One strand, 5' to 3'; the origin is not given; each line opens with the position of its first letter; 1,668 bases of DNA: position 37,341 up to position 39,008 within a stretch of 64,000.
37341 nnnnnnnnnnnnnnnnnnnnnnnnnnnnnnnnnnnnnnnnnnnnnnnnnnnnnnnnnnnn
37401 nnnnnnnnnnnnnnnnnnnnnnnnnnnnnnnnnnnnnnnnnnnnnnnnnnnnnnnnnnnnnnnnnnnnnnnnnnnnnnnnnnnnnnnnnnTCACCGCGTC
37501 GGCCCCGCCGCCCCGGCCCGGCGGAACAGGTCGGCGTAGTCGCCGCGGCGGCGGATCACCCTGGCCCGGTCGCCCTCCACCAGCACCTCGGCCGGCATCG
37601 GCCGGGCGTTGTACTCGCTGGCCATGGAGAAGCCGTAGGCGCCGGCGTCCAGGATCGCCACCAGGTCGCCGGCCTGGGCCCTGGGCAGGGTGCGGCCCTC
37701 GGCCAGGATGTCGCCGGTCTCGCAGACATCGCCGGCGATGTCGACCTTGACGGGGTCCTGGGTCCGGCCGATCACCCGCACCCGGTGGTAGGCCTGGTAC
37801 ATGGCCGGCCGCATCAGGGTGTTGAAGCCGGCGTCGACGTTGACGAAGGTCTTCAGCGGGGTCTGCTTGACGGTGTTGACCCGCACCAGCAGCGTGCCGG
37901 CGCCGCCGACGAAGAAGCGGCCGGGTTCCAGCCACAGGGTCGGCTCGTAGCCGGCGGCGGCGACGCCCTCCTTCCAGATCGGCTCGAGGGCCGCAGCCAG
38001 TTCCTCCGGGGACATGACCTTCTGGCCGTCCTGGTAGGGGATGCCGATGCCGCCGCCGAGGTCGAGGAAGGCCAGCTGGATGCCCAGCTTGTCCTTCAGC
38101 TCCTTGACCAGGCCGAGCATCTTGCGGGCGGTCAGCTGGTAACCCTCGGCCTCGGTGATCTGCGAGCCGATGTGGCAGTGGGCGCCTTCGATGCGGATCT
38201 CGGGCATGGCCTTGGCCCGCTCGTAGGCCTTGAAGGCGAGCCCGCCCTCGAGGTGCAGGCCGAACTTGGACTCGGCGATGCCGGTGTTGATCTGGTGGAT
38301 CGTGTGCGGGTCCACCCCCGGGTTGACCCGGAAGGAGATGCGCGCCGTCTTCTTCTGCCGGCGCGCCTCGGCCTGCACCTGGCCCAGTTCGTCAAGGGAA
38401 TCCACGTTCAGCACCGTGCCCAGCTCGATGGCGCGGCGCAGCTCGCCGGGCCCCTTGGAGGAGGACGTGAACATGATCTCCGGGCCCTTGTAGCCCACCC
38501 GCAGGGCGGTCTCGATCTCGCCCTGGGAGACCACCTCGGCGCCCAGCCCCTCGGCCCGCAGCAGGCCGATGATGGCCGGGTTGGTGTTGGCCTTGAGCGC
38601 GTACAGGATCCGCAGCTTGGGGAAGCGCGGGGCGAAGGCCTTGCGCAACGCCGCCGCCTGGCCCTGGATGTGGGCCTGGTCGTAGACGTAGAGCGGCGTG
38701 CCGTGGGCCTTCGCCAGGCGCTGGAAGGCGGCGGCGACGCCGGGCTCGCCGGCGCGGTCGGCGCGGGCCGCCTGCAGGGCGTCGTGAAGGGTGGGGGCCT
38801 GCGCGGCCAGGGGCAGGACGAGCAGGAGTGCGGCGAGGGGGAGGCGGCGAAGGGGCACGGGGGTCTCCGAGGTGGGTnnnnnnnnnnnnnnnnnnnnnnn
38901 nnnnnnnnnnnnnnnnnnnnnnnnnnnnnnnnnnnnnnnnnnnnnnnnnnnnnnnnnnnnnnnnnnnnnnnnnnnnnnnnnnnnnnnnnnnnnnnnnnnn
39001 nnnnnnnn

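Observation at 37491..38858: LysA-like PLP decarboxylase with a cleavable-looking signal peptide, embedded in the PG operon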

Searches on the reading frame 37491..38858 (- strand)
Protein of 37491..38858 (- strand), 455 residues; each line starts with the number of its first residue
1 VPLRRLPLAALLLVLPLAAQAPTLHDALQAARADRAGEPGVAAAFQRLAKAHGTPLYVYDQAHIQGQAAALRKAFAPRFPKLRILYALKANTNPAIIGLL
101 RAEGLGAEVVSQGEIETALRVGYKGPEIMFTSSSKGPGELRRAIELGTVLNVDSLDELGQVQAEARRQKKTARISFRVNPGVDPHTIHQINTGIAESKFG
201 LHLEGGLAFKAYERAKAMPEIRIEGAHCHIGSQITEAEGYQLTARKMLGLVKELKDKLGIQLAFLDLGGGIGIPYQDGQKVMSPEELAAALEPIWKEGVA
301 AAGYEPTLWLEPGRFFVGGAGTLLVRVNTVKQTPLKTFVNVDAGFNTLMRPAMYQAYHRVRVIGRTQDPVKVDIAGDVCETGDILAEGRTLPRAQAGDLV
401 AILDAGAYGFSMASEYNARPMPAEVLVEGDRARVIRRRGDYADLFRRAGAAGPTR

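Call 3: search_protein_families(library=pfam, proteins=[window:37491-38858:-])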
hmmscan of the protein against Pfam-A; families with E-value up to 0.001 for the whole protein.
window:37491-38858:- (455 aa): 3 families
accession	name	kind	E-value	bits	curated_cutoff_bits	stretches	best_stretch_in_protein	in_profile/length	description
PF02784.22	Orn_Arg_deC_N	-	3.6e-55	187.4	23.4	1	66-318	6-247/247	Pyridoxal-dependent decarboxylase, pyridoxal binding domain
PF00278.28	Orn_DAP_Arg_deC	-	6.9e-25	87.6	23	1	57-406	2-95/95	Pyridoxal-dependent decarboxylase, C-terminal sheet domain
PF01168.26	Ala_racemase_N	-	3e-05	24.3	24.1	1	65-256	7-183/220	Alanine racemase, N-terminal domain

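Call 4: search_protein_families(library=ncbifam, proteins=[window:37491-38858:-])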
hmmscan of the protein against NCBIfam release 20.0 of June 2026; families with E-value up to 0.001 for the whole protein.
window:37491-38858:- (455 aa): 8 families
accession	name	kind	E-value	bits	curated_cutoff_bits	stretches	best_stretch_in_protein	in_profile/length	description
TIGR01048.1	lysA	equivalog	1.5e-136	455.3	297.9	1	44-446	15-414/417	diaminopimelate decarboxylase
NF006515.0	PRK08961.1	equivalog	2.5e-73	247.4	802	1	48-428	498-860/861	bifunctional aspartate kinase/diaminopimelate decarboxylase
TIGR03099.1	dCO2ase_PEP1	hypoth_equivalog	3.8e-60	204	478.45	1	45-427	15-398/398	pyridoxal-dependent decarboxylase, exosortase A system-associated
NF052544.1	OrLyDeCDokD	equivalog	3.2e-55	187.5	700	1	45-445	33-456/461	ornithine/lysine decarboxylase DokD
NF041039.1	FslC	exception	7.4e-26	90.9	500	1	46-432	20-408/418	rhizoferrin biosystnesis N-citrylornithine decarboxylase FslC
TIGR01273.1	speA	equivalog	7e-13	47.9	624.1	1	86-317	95-338/624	arginine decarboxylase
NF003763.0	PRK05354.1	equivalog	1.5e-12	46.9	369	1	143-333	163-362/636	biosynthetic arginine decarboxylase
TIGR01047.1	nspC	equivalog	2.1e-09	36.3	409.05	1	54-430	3-362/380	carboxynorspermidine decarboxylase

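Call 5: find_homologous_proteins(query=window:37491-38858:-, max_evalue=1e-30)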
Query window:37491-38858:- (455 aa): 6946 proteins with E <= 1e-30 among 8000 candidates; the best 120 are listed.
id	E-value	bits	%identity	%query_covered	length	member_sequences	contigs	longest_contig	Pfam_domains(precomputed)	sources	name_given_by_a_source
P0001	9.0e-290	979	97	100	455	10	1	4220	PF02784.23,PF00278.29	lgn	-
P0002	5.1e-281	950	97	94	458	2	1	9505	PF02784.23,PF00278.29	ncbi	-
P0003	4.8e-279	944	95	99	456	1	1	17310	PF02784.23,PF00278.29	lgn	-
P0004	1.0e-262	890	89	99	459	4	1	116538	PF02784.23,PF00278.29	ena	-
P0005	2.0e-259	879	87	99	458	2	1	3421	PF02784.23,PF00278.29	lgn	-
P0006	8.2e-254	861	85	99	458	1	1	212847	PF02784.23,PF00278.29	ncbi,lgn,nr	ncbi:MAG: diaminopimelate decarboxylase [Geothrix sp.]|nr:diaminopimelate decarboxylase [Geothrix sp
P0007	1.7e-252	856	88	94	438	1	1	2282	PF02784.23,PF00278.29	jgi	jgi:diaminopimelate decarboxylase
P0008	2.4e-251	853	87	94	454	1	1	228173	PF02784.23,PF00278.29,PF01168.27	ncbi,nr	ncbi:MAG: diaminopimelate decarboxylase [Acidobacteria bacterium]|nr:diaminopimelate decarboxylase [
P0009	1.6e-249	847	85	100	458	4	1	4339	PF02784.23,PF00278.29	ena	-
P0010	2.7e-249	846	86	95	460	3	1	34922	PF02784.23,PF00278.29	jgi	-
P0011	4.5e-249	845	85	95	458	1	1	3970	PF02784.23,PF00278.29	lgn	-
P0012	7.5e-249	844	83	99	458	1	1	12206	PF02784.23,PF00278.29,PF01168.27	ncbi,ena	-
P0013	1.3e-248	844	84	95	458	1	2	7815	PF02784.23,PF00278.29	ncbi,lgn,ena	-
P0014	1.5e-248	843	83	95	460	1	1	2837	PF02784.23,PF00278.29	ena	-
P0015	5.3e-248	842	85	95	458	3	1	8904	PF02784.23,PF00278.29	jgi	jgi:diaminopimelate decarboxylase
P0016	1.2e-247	840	84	96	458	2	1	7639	PF02784.23,PF00278.29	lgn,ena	-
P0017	5.2e-247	838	83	97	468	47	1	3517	PF02784.23,PF00278.29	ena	-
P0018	7.0e-247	838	86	93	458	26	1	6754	PF02784.23,PF00278.29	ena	-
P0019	8.8e-247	838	85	95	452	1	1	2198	PF02784.23,PF00278.29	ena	-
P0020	1.3e-246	837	84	99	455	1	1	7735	PF02784.23,PF00278.29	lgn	-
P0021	1.4e-246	837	83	95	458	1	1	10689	PF02784.23,PF00278.29,PF01168.27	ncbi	-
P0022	2.4e-246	836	84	95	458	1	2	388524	PF02784.23,PF00278.29,PF01168.27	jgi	jgi:diaminopimelate decarboxylase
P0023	3.1e-246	836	83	98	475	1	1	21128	PF02784.23,PF00278.29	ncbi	-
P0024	4.9e-246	835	83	95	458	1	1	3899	PF02784.23,PF00278.29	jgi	-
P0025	7.3e-246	835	86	93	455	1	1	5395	PF02784.23,PF00278.29,PF01168.27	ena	-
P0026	8.9e-246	834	83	95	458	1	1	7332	PF02784.23,PF00278.29,PF01168.27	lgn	-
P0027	3.5e-244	829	81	100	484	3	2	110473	PF02784.23,PF00278.29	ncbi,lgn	-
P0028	5.6e-244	828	82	95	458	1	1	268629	PF02784.23,PF00278.29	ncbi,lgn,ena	-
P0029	6.4e-244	828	84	95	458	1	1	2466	PF02784.23,PF00278.29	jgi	jgi:diaminopimelate decarboxylase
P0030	1.6e-243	827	84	95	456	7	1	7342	PF02784.23,PF00278.29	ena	-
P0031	8.4e-242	821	81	99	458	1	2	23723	PF02784.23,PF00278.29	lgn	-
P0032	2.0e-241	820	84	94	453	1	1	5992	PF02784.23,PF00278.29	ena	-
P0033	4.0e-241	819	81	98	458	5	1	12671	PF02784.23,PF00278.29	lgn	-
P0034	4.7e-241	819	84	94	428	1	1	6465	PF02784.23,PF00278.29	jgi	-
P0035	1.4e-240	817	85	95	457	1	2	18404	PF02784.23,PF00278.29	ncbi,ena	-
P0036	6.8e-240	815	82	99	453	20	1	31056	PF02784.23,PF00278.29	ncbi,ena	-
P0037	6.8e-240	815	83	94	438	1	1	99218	PF02784.23,PF00278.29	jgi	jgi:diaminopimelate decarboxylase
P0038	2.8e-239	813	81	98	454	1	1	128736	PF02784.23,PF00278.29,PF01168.27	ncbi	-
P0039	5.1e-239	812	82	93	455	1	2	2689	PF02784.23,PF00278.29,PF01168.27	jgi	jgi:diaminopimelate decarboxylase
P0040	5.7e-239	812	83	94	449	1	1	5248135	PF02784.23,PF00278.29,PF01168.27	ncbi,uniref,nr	ncbi:diaminopimelate decarboxylase [Geothrix sp. 21YS21S-2]|uniref:diaminopimelate decarboxylase n=1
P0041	1.5e-238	811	83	93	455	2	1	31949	PF02784.23,PF00278.29,PF01168.27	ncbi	-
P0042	1.7e-238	810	83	93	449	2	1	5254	PF02784.23,PF00278.29,PF01168.27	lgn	-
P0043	1.9e-238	810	83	93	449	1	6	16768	PF02784.23,PF00278.29,PF01168.27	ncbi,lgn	-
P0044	4.1e-238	809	84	94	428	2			PF02784.23,PF00278.29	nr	nr:diaminopimelate decarboxylase [Geothrix oryzisoli]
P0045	1.2e-237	807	83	97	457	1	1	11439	PF02784.23,PF00278.29,PF01168.27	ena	-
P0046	1.7e-237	807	82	94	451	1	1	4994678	PF02784.23,PF00278.29,PF01168.27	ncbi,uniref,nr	ncbi:diaminopimelate decarboxylase [Mesoterricola silvestris]|uniref:Diaminopimelate decarboxylase n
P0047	1.8e-237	807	82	94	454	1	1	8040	PF02784.23,PF00278.29,PF01168.27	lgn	-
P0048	4.5e-237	806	82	94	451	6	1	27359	PF02784.23,PF00278.29,PF01168.27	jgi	-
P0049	9.6e-237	805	81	93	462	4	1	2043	PF02784.23,PF00278.29,PF01168.27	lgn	-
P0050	1.0e-236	804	80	99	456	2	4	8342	PF02784.23,PF00278.29,PF01168.27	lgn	-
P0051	3.4e-235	799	82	94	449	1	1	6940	PF02784.23,PF00278.29,PF01168.27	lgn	-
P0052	6.1e-231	785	79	98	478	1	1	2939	PF02784.23,PF00278.29,PF01168.27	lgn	-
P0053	2.5e-228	777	80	96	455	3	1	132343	PF02784.23,PF00278.29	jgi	-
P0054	3.8e-216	737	74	96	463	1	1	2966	PF02784.23,PF00278.29,PF01168.27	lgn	-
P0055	4.4e-216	736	75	96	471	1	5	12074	PF02784.23,PF00278.29,PF01168.27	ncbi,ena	-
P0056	6.6e-213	726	76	93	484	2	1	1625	PF02784.23,PF00278.29,PF01168.27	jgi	jgi:diaminopimelate decarboxylase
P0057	1.3e-211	722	75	93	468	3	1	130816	PF02784.23,PF00278.29,PF01168.27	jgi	-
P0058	6.9e-210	716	74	94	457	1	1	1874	PF02784.23,PF00278.29,PF01168.27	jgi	jgi:diaminopimelate decarboxylase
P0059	2.9e-209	714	74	94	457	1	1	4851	PF02784.23,PF00278.29,PF01168.27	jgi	jgi:diaminopimelate decarboxylase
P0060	2.3e-206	704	72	94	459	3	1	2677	PF02784.23,PF00278.29,PF01168.27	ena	-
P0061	7.0e-206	703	72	95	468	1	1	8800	PF02784.23,PF00278.29,PF01168.27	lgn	-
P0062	5.0e-204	697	69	100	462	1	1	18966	PF02784.23,PF00278.29,PF01168.27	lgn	-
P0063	1.3e-203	695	70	98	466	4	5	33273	PF02784.23,PF00278.29,PF01168.27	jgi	-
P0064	1.7e-202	692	71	94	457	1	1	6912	PF02784.23,PF00278.29,PF01168.27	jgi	jgi:diaminopimelate decarboxylase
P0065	1.8e-202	692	70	96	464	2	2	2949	PF02784.23,PF00278.29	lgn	-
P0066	4.5e-202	690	71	95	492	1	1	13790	PF02784.23,PF00278.29,PF01168.27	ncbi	-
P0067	1.3e-201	689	68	97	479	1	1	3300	PF02784.23,PF00278.29,PF01168.27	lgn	-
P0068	1.2e-200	686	71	94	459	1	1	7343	PF02784.23,PF00278.29,PF01168.27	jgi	jgi:diaminopimelate decarboxylase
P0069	1.5e-200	685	69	96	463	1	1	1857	PF02784.23,PF00278.29,PF01168.27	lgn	-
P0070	1.6e-199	682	70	97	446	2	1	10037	PF02784.23,PF00278.29,PF01168.27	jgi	-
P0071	1.1e-198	679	68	96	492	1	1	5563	PF02784.23,PF00278.29,PF01168.27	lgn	-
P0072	3.7e-197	674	69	96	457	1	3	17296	PF02784.23,PF00278.29,PF01168.27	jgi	jgi:diaminopimelate decarboxylase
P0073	3.7e-197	674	71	95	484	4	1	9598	PF02784.23,PF00278.29,PF01168.27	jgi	jgi:diaminopimelate decarboxylase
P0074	4.4e-197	674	70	94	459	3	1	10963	PF02784.23,PF00278.29,PF01168.27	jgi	jgi:diaminopimelate decarboxylase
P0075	5.0e-197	674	72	95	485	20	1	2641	PF02784.23,PF00278.29,PF01168.27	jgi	jgi:diaminopimelate decarboxylase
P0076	2.2e-196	672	73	94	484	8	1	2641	PF02784.23,PF00278.29,PF01168.27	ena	-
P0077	5.7e-196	670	70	94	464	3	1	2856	PF02784.23,PF00278.29,PF01168.27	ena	-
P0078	5.8e-196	670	72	93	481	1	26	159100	PF02784.23,PF00278.29,PF01168.27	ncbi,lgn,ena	-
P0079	1.4e-195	669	69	95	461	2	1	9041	PF02784.23,PF00278.29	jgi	jgi:diaminopimelate decarboxylase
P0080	1.2e-194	666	67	98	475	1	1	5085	PF02784.23,PF00278.29,PF01168.27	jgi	jgi:diaminopimelate decarboxylase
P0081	2.3e-194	665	68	93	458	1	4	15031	PF02784.23,PF00278.29,PF01168.27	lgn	-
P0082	3.9e-194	664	66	98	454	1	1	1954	PF02784.23,PF00278.29,PF01168.27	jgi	jgi:diaminopimelate decarboxylase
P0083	2.2e-193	662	71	95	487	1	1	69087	PF02784.23,PF00278.29,PF01168.27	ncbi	-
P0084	2.2e-193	662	70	95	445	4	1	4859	PF02784.23,PF00278.29,PF01168.27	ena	-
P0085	9.7e-193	660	69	94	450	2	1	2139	PF02784.23,PF00278.29,PF01168.27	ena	-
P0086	2.0e-192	658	68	94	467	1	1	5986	PF02784.23,PF00278.29,PF01168.27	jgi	jgi:diaminopimelate decarboxylase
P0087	3.2e-192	658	68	96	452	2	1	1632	PF02784.23,PF00278.29,PF01168.27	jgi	jgi:diaminopimelate decarboxylase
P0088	5.5e-192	657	67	96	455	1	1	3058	PF02784.23,PF00278.29,PF01168.27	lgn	-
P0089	4.1e-191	654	67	97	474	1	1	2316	PF02784.23,PF00278.29,PF01168.27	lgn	-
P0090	4.3e-191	654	68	93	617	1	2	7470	PF03734.20,PF02784.23,PF00278.29,PF01168.27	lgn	-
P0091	5.3e-191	654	68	96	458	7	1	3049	PF02784.23,PF00278.29,PF01168.27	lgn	-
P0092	1.2e-190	653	66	95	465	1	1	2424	PF02784.23,PF00278.29,PF01168.27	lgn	-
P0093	2.9e-190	651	69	94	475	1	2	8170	PF02784.23,PF00278.29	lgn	-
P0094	4.9e-190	651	66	98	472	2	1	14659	PF02784.23,PF00278.29,PF01168.27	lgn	-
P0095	1.5e-189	649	67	97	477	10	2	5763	PF02784.23,PF00278.29,PF01168.27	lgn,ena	-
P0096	2.7e-189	648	68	94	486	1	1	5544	PF02784.23,PF00278.29,PF01168.27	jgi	-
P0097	3.7e-187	641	65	98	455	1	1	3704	PF02784.23,PF00278.29,PF01168.27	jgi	jgi:diaminopimelate decarboxylase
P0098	3.8e-187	641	64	98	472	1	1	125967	PF02784.23,PF00278.29,PF01168.27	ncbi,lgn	-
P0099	6.0e-187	640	67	96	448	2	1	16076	PF02784.23,PF00278.29,PF01168.27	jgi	jgi:diaminopimelate decarboxylase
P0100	7.5e-187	640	67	95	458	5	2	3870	PF02784.23,PF00278.29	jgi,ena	-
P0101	2.8e-186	638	68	93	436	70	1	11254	PF02784.23,PF00278.29,PF01168.27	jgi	jgi:diaminopimelate decarboxylase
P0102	3.1e-186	638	67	95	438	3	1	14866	PF02784.23,PF00278.29,PF01168.27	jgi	-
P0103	1.3e-185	636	68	93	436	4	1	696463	PF02784.23,PF00278.29,PF01168.27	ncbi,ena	-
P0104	8.0e-185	633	67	93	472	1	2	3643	PF02784.23,PF00278.29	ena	-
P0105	3.2e-184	631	68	93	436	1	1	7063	PF02784.23,PF00278.29,PF01168.27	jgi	jgi:diaminopimelate decarboxylase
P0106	3.4e-184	631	68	93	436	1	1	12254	PF02784.23,PF00278.29,PF01168.27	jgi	jgi:diaminopimelate decarboxylase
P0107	5.0e-184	631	66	95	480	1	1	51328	PF02784.23,PF00278.29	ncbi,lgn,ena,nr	ncbi:MAG: diaminopimelate decarboxylase [Candidatus Riflebacteria bacterium]|nr:diaminopimelate deca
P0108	1.7e-183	629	66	93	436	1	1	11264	PF02784.23,PF00278.29,PF01168.27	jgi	jgi:diaminopimelate decarboxylase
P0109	3.0e-183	628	67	93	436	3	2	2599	PF02784.23,PF00278.29,PF01168.27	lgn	-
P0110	3.3e-183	628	67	94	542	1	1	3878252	PF02784.23,PF00278.29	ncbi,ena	-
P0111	7.6e-183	627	66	93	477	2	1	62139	PF02784.23,PF00278.29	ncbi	ncbi:MAG: diaminopimelate decarboxylase [Candidatus Ozemobacteraceae bacterium]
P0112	8.8e-183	627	67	93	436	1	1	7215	PF02784.23,PF00278.29,PF01168.27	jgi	jgi:diaminopimelate decarboxylase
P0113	1.9e-182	626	72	87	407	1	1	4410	PF02784.23,PF00278.29,PF01168.27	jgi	jgi:diaminopimelate decarboxylase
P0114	2.0e-182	626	67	93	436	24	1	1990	PF02784.23,PF00278.29,PF01168.27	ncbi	ncbi:MAG: diaminopimelate decarboxylase [Thermoanaerobaculia bacterium]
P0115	9.5e-182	623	67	93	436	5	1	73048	PF02784.23,PF00278.29,PF01168.27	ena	-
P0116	2.4e-181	622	66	93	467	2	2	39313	PF02784.23,PF00278.29,PF01168.27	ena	-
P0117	7.6e-181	620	69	89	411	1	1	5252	PF02784.23,PF00278.29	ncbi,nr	ncbi:diaminopimelate decarboxylase [bacterium CG2_30_54_10]|nr:MAG: diaminopimelate decarboxylase [b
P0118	1.5e-180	619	65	95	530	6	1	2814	PF02784.23,PF00278.29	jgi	jgi:diaminopimelate decarboxylase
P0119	1.7e-180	619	66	93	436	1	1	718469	PF02784.23,PF00278.29,PF01168.27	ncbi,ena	-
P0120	2.5e-180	619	65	93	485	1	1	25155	PF02784.23,PF00278.29,PF01168.27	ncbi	-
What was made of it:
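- No paralog at 65% identity or more appears from Geothrix genomes (call 5).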

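Call 9: search_solved_structures(query=window:37491-38858:-, max_evalue=1e-20, show_alignments=3)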
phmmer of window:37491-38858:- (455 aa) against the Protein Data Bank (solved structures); distinct sequences matched with E-value up to 1e-20: 27.
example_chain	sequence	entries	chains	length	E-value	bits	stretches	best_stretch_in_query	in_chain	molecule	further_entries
2p3e_A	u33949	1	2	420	4.1e-84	286.7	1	43-442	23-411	Diaminopimelate decarboxylase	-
1twi_A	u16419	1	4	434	3.2e-82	280.4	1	47-446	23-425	Diaminopimelate decarboxylase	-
1tuf_A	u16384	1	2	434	3.2e-82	280.4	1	47-446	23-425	Diaminopimelate decarboxylase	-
3vab_A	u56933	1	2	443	5.5e-75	256.6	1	45-445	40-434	Diaminopimelate decarboxylase 1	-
3n2b_A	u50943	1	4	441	8.2e-71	242.8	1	47-445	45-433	Diaminopimelate decarboxylase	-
4xg1_A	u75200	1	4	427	2.4e-70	241.3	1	46-446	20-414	Diaminopimelate decarboxylase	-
2qgh_A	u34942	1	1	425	1.2e-68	235.7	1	45-447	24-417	Diaminopimelate decarboxylase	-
3c5q_A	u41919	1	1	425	2.3e-68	234.7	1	45-447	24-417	Diaminopimelate decarboxylase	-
2yxx_A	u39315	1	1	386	1.9e-64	221.9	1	46-446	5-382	Diaminopimelate decarboxylase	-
5x7m_A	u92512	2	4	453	1.3e-60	209.2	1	44-444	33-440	Diaminopimelate decarboxylase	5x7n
1knw_A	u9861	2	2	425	5.7e-58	200.5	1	45-444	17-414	Diaminopimelate decarboxylase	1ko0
2o0t_A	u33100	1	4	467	8.5e-58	199.9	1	44-445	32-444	Diaminopimelate decarboxylase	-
1hkv_A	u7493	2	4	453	1e-57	199.7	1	44-445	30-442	DIAMINOPIMELATE DECARBOXYLASE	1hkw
6n2a_A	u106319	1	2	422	4e-55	191.1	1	53-434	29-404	Diaminopimelate decarboxylase 1, chloroplastic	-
6n2f_A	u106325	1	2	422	7.9e-55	190.2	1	53-434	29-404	Diaminopimelate decarboxylase 2, chloroplastic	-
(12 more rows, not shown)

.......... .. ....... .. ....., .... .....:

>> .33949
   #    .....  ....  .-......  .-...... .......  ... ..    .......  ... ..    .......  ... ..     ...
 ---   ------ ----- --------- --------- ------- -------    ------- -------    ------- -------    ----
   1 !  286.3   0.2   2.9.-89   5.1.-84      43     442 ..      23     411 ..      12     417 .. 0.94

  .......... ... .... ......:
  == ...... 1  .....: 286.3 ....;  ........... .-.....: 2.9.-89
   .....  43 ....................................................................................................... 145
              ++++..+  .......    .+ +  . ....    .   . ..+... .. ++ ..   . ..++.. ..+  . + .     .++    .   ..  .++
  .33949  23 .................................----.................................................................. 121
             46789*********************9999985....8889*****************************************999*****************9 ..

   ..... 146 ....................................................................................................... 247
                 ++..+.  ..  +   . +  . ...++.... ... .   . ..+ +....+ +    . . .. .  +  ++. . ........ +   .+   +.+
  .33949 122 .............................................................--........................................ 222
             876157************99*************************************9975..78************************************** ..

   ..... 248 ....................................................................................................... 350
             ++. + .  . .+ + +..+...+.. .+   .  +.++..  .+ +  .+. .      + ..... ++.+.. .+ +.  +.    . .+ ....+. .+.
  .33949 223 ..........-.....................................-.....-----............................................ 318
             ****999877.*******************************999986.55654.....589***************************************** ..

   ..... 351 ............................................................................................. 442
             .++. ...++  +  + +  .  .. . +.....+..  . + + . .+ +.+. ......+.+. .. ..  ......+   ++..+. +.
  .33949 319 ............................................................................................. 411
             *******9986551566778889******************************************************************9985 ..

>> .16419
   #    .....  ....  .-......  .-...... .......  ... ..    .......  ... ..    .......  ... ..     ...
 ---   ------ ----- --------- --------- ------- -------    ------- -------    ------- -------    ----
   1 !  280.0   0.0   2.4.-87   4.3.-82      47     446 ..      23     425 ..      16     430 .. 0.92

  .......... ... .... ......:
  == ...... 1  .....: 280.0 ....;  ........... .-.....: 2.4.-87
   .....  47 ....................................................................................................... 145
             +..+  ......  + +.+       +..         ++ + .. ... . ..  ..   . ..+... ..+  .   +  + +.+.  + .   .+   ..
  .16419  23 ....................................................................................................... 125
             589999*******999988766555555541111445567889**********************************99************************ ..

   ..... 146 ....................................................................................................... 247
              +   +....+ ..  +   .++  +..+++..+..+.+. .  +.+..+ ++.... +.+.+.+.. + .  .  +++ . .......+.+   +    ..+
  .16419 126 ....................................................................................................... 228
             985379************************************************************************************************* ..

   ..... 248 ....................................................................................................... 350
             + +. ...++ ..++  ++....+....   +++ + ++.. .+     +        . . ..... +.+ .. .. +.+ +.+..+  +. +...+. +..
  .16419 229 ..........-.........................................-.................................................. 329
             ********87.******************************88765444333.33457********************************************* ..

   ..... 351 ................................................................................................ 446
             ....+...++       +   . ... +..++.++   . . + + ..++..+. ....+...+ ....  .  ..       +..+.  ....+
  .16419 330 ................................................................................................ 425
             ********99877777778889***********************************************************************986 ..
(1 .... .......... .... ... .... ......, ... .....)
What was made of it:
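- On Diaminopimelate decarboxylase LysA (TIGR01048, EC 4.1.1.20): They align with the same motifs in 2p3e and 1twi (call 9).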
